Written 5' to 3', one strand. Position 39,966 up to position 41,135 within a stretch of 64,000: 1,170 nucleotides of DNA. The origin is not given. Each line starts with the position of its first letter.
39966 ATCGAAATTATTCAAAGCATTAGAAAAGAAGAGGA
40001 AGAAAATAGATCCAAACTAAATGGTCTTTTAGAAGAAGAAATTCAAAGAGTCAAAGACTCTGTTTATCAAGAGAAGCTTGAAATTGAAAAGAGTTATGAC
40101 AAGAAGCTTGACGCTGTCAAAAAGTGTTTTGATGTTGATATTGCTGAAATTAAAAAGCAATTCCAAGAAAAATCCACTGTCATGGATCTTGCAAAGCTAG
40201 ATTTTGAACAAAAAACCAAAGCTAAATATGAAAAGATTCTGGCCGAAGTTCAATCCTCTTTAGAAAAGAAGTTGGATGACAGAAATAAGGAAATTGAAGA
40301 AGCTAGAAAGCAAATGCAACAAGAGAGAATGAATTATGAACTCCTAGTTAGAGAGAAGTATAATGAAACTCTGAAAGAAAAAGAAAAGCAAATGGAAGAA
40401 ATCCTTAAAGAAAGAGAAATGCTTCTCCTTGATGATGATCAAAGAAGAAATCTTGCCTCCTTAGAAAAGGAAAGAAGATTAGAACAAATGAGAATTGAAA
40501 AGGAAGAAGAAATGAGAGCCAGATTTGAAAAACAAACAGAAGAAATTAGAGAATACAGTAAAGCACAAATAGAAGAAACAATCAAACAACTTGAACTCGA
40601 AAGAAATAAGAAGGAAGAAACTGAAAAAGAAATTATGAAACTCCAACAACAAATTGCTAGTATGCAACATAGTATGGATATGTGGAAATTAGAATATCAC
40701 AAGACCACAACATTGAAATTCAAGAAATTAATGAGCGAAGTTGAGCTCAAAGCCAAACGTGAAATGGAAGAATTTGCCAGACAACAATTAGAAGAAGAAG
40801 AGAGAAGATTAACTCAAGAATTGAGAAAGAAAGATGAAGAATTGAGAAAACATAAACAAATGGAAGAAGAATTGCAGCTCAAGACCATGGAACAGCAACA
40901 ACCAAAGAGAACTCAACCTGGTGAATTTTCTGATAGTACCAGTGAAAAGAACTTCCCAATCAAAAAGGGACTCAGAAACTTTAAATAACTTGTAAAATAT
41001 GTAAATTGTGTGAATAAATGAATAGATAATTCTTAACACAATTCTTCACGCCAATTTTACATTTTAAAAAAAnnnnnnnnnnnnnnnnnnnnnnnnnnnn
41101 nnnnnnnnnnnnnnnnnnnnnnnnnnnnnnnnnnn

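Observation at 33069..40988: Single-exon 7.9-kb gene for a 2639-aa hyper-charged repetitive coiled-coil / single-alpha-helix protein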

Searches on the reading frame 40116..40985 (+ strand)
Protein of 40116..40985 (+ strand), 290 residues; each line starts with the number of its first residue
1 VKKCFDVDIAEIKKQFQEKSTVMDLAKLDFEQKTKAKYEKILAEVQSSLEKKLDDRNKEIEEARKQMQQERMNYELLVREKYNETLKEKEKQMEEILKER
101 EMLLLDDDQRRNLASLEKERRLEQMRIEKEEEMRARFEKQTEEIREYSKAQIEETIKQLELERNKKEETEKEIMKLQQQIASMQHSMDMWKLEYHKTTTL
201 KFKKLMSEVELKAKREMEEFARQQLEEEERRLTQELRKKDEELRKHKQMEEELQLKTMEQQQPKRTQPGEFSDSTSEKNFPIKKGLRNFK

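Call 57: find_homologous_proteins(query=A1, max_evalue=0.001)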
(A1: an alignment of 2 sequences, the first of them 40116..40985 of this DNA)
Query A1 (2 sequences) (290 aa, profile of the alignment): 3 proteins with E <= 0.001 among 8000 candidates.
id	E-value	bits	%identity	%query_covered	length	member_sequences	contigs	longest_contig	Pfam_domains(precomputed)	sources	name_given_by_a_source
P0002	5.8e-271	917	45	90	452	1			-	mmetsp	mmetsp:Transcript_6071/g.22972 ORF Transcript_6071/g.22972 Transcript_6071/m.22972 type:complete len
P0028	1.7e-94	335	55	44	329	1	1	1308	PF03999.18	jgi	jgi:hypothetical protein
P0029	4.4e-44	169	52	36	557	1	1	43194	-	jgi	jgi:hypothetical protein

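Call 59: find_encoding_contigs(protein=P0029, flank=10000, max_places=3)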
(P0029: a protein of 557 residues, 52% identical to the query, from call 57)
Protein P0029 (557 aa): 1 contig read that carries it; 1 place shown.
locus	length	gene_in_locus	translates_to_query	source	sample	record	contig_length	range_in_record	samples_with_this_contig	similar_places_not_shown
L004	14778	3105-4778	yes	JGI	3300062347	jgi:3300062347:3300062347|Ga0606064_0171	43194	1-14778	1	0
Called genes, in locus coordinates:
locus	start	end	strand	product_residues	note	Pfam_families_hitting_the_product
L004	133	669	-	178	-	PF14595:Thioredoxin_9 (weak), PF00578:AhpC-TSA (weak), PF00085:Thioredoxin, PF13098:Thioredoxin_2, PF13905:Thioredoxin_8 (weak), PF04756:OST3_OST6 (weak)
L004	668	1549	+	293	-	PF17979:zf-CRD (weak)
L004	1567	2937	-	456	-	PF04571:Lipin_N (faint), PF08235:LNS2, PF24694:LNS2_PITM1-3 (weak)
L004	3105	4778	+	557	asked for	-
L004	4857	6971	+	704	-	PF07676:PD40 (faint), PF26549:Tricorn_N (faint), PF01738:DLH (faint), PF12146:Hydrolase_4 (faint), PF20434:BD-FAE, PF00326:Peptidase_S9, PF02230:Abhydrolase_2 (faint)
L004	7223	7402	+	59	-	-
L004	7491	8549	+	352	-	PF00149:Metallophos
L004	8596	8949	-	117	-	-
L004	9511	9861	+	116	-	-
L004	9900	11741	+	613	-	PF04675:DNA_ligase_A_N, PF01068:DNA_ligase_A_M, PF04679:DNA_ligase_A_C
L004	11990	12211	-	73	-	-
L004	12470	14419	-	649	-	PF00069:Pkinase, PF07714:PK_Tyr_Ser-Thr, PF00069:Pkinase, PF07714:PK_Tyr_Ser-Thr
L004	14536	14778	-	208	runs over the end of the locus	PF00620:RhoGAP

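Call 60: find_encoding_contigs(protein=P0028, flank=10000, max_places=3)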
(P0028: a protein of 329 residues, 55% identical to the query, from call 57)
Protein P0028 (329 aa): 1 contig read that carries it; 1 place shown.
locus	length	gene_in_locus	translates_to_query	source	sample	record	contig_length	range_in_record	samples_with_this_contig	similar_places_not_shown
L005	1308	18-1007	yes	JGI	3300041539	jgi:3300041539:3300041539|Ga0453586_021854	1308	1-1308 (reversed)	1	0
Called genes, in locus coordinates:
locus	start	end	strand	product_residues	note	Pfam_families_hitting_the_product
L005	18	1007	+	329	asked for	PF03999:MAP65_ASE1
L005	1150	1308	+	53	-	?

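Call 62: search_protein_families(library=pfam, proteins=[P0028, P0029, window:40116-40985:+], max_evalue=0.1)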
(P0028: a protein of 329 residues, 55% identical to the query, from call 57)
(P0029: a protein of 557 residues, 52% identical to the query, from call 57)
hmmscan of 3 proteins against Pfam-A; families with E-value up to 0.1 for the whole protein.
P0028 (329 aa): 1 family
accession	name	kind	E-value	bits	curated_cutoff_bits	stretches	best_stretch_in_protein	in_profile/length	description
PF03999.17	MAP65_ASE1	-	2e-11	43.7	26.9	1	240-327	342-429/477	Microtubule associated protein (MAP65/ASE1 family)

P0029 (557 aa): 2 families
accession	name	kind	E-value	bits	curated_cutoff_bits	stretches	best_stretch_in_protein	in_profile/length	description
PF03999.17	MAP65_ASE1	-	0.0035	16.6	26.9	1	495-543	380-428/477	Microtubule associated protein (MAP65/ASE1 family)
PF09197.16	Rap1-DNA-bind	-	0.035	15.1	22.4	1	9-91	3-66/108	Rap1, DNA-binding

window:40116-40985:+ (290 aa): 0 families

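Call 69: find_related_loci(query=A2, collection=metagenome_contigs, flank=10000)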
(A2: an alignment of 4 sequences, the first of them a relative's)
Query A2 (329 aa) in metagenome_contigs; peptide patterns used: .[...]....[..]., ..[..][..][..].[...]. (x = any residue, [..] = any of these).
473 stretches matched a pattern; 1 encode a relative of the query (tblastn E <= 1e-3); 1 distinct loci.
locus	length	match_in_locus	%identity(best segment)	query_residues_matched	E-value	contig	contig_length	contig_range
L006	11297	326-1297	64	1-326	1e-120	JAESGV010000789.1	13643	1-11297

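Call 77: predict_structure(alignment_id=A3)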
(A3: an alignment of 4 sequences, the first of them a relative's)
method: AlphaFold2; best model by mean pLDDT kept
length: 329 residues; sequences in the alignment: 4
mean_pLDDT: 80.1   pTM: 0.32
mean pLDDT of the five models: 80.1, 79.9, 78.5, 76.4, 75.8
residues with pLDDT >= 90: 127; 70-90: 132; 50-70: 42; < 50: 28
segments of 3 or more residues with pLDDT < 50: 204-218, 319-329
pLDDT, mean of each block of 10 residues (from residue 1): 74 82 89 92 93 94 94 94 94 90 87 90 92 93 92 89 84 76 72 60 48 47 67 77 85 80 56 72 90 91 89 65 40
secondary structure, 60 per line:
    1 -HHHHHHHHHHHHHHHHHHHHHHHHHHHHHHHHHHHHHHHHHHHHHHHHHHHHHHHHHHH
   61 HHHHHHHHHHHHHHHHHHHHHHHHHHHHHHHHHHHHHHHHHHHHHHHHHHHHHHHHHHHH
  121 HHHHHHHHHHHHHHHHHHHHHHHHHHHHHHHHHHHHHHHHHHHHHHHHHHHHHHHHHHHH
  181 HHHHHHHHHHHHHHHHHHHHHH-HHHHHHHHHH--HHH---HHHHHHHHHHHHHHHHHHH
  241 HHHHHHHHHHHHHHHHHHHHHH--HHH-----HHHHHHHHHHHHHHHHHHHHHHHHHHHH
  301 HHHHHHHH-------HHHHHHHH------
elements in order: H2-202 H204-213 H222-262 H273-308 H316-323

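Call 80: fold_search(model_id=the predicted structure, library=pdb)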
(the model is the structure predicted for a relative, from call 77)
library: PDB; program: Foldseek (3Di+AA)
matches with E <= 10: 160; with E <= 0.001: 0
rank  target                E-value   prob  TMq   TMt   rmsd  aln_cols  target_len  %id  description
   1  3nry                  5.6e-03  1.00  0.22  0.55   5.8        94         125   26  Insights into anti-parallel microtubule crosslinking by PRC1, a conserved microtubule binding protein (released 2010-08-25)
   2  5kmg_P                1.8e-02  1.00  0.23  0.54   7.1       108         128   27  Near-atomic cryo-EM structure of PRC1 bound to the microtubule (released 2016-08-03)
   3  4l3i_A                7.1e-02  0.97  0.23  0.17  17.4       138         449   25  Structure of the microtubule associated protein PRC1 (Protein Regulator of Cytokinesis 1) (released 2013-07-17)
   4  3nrx_B                1.4e-01  0.99  0.21  0.56   5.7        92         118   24  Insights into anti-parallel microtubule crosslinking by PRC1, a conserved non-motor microtubule binding protein (released 2010-08-18)
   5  5j9w_H                1.2e+00  0.12  0.11  0.28  16.3       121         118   16  Crystal structure of the NuA4 core complex (released 2016-10-26)
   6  5c22_C                1.3e+00  0.14  0.16  0.19  16.4       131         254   17  Crystal structure of Zn-bound HlyD from E. coli (released 2016-02-17)
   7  6zff_B                1.3e+00  0.11  0.11  0.28  21.3       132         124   20  Pyrococcus furiosus Rad50 coiled coils in rod configuration (released 2020-07-08)
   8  4cqi                  1.5e+00  0.44  0.20  0.54   7.2        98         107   18  Crystal structure of recombinant tubulin-binding cofactor A (TBCA) from Leishmania major (released 2014-11-26)
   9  5c22_A                1.7e+00  0.14  0.16  0.19  11.2       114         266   18  Crystal structure of Zn-bound HlyD from E. coli (released 2016-02-17)
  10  5c21_A                2.0e+00  0.15  0.16  0.18   5.9        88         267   18  Crystal structure of native HlyD from E. coli (released 2016-02-17)
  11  9iqg_A                2.2e+00  0.16  0.18  0.12  16.2       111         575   13  Cryo-EM structure of MsRv1273c/72c from Mycobacterium smegmatis in the ATP|ADP+Vi-bound Occ (Vi) state (released 2025-05-14)
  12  5l89_Y                2.2e+00  0.13  0.13  0.36   8.9        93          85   15  Crystal structure of Rhodospirillum rubrum Rru_A0973 mutant E32A (released 2016-08-31)
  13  5c22_B                2.2e+00  0.12  0.16  0.18  11.3       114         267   18  Crystal structure of Zn-bound HlyD from E. coli (released 2016-02-17)
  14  5c21_B                2.2e+00  0.10  0.16  0.19  15.9       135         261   17  Crystal structure of native HlyD from E. coli (released 2016-02-17)
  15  9fed                  2.4e+00  0.10  0.15  0.22  17.6       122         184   18  Single-chain chimeric protein mimicking the interaction between HR1 and HR2 in HIV gp41 (released 2025-05-28)
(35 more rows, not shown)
